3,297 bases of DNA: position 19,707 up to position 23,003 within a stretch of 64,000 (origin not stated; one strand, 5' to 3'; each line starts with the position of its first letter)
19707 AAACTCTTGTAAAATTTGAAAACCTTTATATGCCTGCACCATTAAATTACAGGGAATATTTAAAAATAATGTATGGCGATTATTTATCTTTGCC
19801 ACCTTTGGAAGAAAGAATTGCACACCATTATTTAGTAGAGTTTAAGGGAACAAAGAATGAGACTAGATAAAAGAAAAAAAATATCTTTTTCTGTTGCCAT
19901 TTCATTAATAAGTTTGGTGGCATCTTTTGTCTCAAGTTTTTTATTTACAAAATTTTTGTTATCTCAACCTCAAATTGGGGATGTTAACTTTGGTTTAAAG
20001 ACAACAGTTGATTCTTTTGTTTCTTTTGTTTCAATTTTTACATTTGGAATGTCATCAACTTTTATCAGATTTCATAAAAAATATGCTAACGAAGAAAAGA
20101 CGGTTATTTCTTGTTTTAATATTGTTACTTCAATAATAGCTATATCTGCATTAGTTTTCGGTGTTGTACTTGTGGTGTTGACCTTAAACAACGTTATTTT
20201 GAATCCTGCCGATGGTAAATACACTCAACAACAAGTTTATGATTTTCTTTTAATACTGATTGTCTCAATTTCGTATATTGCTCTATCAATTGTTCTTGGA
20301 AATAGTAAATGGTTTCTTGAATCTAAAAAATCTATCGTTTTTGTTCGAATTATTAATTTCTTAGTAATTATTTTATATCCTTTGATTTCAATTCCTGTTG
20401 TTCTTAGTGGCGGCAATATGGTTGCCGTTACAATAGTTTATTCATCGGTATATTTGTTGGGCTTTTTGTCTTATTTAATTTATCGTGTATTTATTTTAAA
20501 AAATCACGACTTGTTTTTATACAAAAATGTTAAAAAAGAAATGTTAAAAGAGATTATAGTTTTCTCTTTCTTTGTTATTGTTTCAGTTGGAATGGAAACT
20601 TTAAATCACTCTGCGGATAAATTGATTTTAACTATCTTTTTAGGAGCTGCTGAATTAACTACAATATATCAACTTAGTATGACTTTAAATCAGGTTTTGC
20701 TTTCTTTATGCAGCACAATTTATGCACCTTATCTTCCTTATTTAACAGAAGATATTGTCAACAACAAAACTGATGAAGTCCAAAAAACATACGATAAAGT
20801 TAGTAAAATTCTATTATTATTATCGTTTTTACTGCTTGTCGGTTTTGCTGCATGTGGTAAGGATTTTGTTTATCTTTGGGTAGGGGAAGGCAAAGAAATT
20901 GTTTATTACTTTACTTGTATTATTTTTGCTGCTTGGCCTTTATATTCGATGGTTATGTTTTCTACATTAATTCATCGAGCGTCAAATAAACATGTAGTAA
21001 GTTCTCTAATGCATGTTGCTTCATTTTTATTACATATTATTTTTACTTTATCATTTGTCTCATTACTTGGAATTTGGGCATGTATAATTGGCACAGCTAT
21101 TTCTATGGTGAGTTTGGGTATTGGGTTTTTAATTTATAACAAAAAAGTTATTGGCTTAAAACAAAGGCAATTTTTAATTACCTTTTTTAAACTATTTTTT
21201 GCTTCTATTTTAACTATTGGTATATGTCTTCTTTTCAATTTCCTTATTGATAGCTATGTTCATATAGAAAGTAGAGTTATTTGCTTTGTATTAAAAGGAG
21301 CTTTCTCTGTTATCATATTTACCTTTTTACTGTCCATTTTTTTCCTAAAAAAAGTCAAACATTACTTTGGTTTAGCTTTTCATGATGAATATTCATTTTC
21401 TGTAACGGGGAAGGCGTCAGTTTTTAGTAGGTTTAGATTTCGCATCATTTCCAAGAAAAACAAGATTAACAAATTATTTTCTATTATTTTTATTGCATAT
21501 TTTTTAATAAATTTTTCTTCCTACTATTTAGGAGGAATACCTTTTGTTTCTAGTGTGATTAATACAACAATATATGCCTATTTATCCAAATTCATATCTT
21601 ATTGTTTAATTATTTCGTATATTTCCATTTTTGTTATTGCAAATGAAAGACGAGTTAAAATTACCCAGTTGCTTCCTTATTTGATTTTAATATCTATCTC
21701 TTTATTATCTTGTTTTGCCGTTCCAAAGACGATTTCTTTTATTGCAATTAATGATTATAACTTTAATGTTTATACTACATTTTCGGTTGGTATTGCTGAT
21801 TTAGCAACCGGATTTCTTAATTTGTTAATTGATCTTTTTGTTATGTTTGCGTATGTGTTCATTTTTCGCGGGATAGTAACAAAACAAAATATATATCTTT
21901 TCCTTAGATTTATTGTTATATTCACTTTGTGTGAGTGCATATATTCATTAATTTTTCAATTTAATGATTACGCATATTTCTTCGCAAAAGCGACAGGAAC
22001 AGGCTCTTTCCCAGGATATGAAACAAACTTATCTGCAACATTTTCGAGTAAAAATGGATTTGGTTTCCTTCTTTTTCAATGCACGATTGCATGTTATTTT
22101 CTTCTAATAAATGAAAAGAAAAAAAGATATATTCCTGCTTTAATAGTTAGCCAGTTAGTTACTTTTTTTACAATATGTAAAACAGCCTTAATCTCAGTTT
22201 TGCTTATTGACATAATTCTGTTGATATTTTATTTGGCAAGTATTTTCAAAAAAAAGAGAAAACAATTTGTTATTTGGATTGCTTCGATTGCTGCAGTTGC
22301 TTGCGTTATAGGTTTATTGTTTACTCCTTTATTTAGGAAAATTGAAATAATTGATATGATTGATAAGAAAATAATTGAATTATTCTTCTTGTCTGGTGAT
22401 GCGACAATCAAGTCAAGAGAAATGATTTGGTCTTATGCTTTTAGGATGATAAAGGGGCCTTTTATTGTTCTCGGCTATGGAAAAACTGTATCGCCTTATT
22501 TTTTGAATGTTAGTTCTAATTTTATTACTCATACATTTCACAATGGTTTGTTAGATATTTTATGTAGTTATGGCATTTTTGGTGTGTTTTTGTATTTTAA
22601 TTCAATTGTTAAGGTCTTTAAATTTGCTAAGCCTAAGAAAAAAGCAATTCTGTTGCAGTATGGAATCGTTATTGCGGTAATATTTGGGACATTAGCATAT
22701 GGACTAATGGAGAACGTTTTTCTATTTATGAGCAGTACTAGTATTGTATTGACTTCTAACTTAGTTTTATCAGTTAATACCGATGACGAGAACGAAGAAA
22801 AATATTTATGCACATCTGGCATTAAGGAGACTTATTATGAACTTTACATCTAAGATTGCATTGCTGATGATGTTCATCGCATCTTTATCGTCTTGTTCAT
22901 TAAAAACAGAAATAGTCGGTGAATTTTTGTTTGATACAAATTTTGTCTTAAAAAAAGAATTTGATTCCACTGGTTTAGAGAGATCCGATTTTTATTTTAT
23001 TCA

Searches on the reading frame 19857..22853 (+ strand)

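Call 84: search_protein_families(library=pfam, proteins=[window:19857-22853:+], max_evalue=0.00001)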
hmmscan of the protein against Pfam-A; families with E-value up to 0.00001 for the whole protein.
window:19857-22853:+ (998 aa): 2 families
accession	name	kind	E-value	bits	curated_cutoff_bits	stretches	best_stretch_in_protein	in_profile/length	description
PF04932.20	Wzy_C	-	6.9e-11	42.6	31.7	1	765-914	6-149/149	O-Antigen ligase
PF01943.22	Polysacc_synt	-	3.5e-06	27.1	28.2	1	7-293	3-270/274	Polysaccharide biosynthesis protein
